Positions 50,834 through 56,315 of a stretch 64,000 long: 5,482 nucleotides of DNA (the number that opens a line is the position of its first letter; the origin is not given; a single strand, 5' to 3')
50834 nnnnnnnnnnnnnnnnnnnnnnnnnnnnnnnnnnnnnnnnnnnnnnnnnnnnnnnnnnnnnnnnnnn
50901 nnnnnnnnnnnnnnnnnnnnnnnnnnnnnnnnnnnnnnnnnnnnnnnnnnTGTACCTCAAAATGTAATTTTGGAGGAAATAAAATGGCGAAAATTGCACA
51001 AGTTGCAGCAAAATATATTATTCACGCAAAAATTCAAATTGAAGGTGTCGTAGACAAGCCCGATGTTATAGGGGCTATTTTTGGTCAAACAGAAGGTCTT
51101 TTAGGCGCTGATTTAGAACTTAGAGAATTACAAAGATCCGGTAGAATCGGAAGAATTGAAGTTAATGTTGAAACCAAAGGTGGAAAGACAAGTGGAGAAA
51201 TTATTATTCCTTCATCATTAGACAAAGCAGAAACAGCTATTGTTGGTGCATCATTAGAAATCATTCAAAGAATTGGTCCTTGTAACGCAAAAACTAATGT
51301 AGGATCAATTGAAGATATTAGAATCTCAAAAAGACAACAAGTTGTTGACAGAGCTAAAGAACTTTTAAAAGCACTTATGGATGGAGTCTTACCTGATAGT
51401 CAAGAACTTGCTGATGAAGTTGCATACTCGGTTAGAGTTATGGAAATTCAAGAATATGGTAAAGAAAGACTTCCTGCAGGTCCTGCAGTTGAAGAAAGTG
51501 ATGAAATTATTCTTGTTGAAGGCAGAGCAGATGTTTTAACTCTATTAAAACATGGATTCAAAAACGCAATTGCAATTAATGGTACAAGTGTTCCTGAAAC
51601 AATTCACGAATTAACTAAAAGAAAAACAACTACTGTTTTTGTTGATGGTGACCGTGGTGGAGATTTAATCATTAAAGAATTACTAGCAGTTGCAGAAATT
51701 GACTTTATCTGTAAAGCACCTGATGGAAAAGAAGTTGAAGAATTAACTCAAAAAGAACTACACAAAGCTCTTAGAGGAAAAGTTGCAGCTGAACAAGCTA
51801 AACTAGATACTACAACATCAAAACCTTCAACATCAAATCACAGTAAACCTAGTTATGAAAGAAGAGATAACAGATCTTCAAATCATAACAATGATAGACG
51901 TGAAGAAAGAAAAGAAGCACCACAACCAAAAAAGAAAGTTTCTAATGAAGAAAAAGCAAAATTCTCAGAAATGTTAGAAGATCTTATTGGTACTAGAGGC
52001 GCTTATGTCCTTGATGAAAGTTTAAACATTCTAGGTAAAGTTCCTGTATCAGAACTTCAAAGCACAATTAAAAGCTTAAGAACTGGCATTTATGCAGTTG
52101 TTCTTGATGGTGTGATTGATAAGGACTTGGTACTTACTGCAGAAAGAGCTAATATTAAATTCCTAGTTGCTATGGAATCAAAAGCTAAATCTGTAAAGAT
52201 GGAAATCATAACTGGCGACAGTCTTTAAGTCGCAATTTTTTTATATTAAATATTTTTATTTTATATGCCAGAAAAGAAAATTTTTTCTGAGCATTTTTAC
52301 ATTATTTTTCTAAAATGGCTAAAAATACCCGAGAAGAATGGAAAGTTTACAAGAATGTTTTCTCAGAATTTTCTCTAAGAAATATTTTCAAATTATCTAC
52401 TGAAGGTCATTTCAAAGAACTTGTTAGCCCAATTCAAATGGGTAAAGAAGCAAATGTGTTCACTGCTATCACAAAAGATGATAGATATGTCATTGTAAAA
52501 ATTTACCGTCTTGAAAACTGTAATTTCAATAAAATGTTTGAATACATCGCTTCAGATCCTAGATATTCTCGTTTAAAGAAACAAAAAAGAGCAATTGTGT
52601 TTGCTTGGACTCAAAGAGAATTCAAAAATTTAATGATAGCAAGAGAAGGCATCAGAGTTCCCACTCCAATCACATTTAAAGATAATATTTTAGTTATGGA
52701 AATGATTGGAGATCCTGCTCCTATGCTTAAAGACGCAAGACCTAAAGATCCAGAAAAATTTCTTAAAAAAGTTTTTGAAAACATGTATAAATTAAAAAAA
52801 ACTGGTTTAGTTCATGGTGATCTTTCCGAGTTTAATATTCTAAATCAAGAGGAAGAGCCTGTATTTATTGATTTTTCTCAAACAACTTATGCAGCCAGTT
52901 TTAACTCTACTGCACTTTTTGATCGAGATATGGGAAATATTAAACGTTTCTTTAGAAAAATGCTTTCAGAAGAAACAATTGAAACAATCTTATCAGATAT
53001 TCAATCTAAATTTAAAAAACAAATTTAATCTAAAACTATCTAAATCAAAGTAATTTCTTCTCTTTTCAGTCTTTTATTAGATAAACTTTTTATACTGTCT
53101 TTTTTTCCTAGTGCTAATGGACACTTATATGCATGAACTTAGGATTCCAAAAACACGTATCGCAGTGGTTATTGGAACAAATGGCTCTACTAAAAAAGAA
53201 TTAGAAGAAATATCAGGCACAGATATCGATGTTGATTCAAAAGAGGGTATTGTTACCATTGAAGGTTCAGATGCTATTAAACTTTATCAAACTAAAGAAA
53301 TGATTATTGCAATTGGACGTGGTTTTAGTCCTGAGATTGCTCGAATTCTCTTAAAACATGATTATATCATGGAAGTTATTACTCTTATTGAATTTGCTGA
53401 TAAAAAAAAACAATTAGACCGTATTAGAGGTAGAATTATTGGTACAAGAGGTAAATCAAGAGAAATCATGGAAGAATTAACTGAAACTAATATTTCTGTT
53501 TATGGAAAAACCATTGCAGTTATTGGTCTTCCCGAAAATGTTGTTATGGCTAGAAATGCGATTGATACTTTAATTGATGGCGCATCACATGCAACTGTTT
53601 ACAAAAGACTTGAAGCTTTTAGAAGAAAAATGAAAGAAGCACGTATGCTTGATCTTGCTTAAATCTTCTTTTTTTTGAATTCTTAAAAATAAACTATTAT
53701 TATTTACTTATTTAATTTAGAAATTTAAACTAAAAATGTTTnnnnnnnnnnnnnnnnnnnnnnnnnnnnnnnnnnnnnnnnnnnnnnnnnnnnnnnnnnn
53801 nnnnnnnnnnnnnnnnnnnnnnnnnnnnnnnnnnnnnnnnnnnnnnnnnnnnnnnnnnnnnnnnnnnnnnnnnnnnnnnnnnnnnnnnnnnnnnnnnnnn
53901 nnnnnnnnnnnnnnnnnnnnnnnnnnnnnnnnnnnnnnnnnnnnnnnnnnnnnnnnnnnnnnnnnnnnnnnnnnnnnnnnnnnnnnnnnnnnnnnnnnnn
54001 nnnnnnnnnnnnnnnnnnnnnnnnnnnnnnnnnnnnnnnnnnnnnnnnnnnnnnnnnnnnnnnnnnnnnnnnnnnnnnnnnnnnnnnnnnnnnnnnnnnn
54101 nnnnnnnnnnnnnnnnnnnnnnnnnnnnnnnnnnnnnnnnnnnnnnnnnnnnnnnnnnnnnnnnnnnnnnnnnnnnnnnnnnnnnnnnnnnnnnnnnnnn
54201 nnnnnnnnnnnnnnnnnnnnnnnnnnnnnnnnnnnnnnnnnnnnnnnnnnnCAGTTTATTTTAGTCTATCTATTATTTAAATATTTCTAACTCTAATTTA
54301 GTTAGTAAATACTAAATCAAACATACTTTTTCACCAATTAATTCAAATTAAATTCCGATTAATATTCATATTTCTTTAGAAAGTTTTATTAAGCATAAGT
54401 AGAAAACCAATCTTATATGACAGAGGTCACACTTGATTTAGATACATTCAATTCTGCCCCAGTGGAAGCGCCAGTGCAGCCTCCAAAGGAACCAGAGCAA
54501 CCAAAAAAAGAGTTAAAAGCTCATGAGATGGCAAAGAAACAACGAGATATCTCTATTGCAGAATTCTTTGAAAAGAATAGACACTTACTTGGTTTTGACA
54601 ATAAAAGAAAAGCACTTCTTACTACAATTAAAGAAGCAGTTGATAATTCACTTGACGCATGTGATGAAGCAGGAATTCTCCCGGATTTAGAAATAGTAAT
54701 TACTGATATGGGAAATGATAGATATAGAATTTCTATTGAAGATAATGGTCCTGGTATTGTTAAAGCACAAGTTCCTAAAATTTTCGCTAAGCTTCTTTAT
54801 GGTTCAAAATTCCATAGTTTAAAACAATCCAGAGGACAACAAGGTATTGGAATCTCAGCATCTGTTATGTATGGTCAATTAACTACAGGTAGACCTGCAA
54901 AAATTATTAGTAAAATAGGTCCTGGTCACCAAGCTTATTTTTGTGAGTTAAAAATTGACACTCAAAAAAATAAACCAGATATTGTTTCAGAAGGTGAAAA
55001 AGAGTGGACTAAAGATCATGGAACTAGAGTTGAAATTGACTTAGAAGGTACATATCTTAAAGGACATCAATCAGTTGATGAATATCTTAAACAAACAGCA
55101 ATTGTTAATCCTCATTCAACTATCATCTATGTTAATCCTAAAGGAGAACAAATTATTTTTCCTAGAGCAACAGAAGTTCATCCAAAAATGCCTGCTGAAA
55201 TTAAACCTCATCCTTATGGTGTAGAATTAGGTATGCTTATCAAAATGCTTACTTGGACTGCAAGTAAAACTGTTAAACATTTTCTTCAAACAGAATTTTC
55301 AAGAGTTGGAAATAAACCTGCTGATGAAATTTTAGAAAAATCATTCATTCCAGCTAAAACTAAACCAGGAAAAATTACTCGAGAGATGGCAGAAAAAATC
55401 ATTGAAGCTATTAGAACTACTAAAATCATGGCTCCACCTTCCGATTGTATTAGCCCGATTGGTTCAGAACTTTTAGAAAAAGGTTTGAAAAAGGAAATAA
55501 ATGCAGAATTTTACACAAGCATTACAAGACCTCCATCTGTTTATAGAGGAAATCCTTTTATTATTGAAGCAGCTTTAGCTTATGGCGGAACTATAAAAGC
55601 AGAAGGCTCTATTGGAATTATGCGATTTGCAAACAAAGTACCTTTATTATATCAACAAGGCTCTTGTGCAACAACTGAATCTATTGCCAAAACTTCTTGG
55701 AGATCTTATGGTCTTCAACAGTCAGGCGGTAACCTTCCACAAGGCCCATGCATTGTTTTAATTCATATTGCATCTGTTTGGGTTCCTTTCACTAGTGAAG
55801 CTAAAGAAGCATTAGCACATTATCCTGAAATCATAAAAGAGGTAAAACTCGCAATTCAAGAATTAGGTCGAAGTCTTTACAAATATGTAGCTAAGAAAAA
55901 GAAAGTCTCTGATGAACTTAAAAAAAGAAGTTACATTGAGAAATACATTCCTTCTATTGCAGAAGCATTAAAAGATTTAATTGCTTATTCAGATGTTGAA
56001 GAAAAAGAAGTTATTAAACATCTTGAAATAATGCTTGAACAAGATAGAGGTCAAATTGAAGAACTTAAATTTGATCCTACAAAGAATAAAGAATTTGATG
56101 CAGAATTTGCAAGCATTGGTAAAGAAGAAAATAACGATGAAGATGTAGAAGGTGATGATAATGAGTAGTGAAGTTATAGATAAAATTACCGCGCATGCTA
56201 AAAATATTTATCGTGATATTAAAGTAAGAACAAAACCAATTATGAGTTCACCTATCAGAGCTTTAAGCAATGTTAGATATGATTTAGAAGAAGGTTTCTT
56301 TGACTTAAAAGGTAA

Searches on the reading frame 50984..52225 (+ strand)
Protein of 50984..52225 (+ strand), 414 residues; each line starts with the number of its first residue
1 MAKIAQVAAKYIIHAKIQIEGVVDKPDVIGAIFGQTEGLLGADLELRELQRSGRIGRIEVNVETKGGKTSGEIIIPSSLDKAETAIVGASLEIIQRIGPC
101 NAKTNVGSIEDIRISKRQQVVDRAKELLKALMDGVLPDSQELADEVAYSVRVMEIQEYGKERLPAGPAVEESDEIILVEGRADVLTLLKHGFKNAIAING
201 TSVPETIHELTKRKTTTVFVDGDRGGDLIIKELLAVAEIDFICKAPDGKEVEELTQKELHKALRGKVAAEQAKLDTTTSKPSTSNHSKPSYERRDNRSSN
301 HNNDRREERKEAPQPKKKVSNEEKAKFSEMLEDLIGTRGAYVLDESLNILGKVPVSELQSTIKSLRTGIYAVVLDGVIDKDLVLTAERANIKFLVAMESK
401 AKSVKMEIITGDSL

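Call 79: search_protein_families(library=pfam, proteins=[window:50984-52225:+], max_evalue=0.00001)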
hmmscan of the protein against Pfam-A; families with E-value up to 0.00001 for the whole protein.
window:50984-52225:+ (414 aa): 3 families
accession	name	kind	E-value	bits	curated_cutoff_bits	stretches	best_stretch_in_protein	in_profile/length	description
PF13155.12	Toprim_2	-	4.1e-08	33.9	22.1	1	176-253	1-86/88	Toprim-like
PF13662.12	Toprim_4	-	5.3e-08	33.4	25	1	173-233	1-70/85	Toprim domain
PF01751.28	Toprim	-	4.6e-07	30.4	23.1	1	174-244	1-86/96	Toprim domain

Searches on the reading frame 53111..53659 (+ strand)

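Call 79: search_protein_families(library=pfam, proteins=[window:53111-53659:+], max_evalue=0.00001)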
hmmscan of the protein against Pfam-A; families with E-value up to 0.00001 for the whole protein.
window:53111-53659:+ (183 aa): 3 families
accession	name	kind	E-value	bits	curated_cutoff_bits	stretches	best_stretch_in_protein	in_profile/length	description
PF00013.35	KH_1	-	2.5e-13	50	21.5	1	9-65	3-64/66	KH domain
PF21800.4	KH_KRR1_2nd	-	1.9e-10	41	27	1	87-155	3-71/91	KRR1 small subunit processome component, second KH domain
PF22891.2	KH_PNO1_2nd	-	4.7e-08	33.5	27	1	100-171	16-87/90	Eukaryotic type KH-domain (KH-domain type I) (327.11.2)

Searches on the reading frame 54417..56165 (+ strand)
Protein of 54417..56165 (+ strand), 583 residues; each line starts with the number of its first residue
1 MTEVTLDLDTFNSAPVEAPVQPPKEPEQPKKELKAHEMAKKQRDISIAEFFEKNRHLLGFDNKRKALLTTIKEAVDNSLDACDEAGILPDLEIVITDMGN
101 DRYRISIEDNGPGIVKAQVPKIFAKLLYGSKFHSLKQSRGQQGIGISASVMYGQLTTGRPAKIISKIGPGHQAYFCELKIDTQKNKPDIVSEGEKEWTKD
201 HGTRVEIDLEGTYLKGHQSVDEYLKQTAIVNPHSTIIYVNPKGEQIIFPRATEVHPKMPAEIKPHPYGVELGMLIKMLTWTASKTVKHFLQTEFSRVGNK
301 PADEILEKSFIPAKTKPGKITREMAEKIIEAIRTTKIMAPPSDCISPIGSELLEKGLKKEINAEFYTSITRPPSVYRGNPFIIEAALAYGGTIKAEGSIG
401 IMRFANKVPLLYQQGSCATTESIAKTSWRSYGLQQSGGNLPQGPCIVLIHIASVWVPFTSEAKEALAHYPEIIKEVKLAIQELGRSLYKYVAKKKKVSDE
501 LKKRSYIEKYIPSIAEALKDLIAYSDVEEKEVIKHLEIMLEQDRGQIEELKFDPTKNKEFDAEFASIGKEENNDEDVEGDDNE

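Call 79: search_protein_families(library=pfam, proteins=[window:54417-56165:+], max_evalue=0.00001)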
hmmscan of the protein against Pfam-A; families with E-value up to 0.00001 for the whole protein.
window:54417-56165:+ (583 aa): 3 families
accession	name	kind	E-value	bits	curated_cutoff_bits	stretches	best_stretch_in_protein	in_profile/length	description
PF09239.17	Topo-VIb_trans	-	4.5e-61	205.7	24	1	340-502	1-158/159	Topoisomerase VI B subunit, transducer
PF02518.31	HATPase_c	-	1.1e-10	42.3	26.4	1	64-153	3-82/111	Histidine kinase-, DNA gyrase B-, and HSP90-like ATPase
PF13589.12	HATPase_c_3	-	1.3e-08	35.4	25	1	70-157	6-89/137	Histidine kinase-, DNA gyrase B-, and HSP90-like ATPase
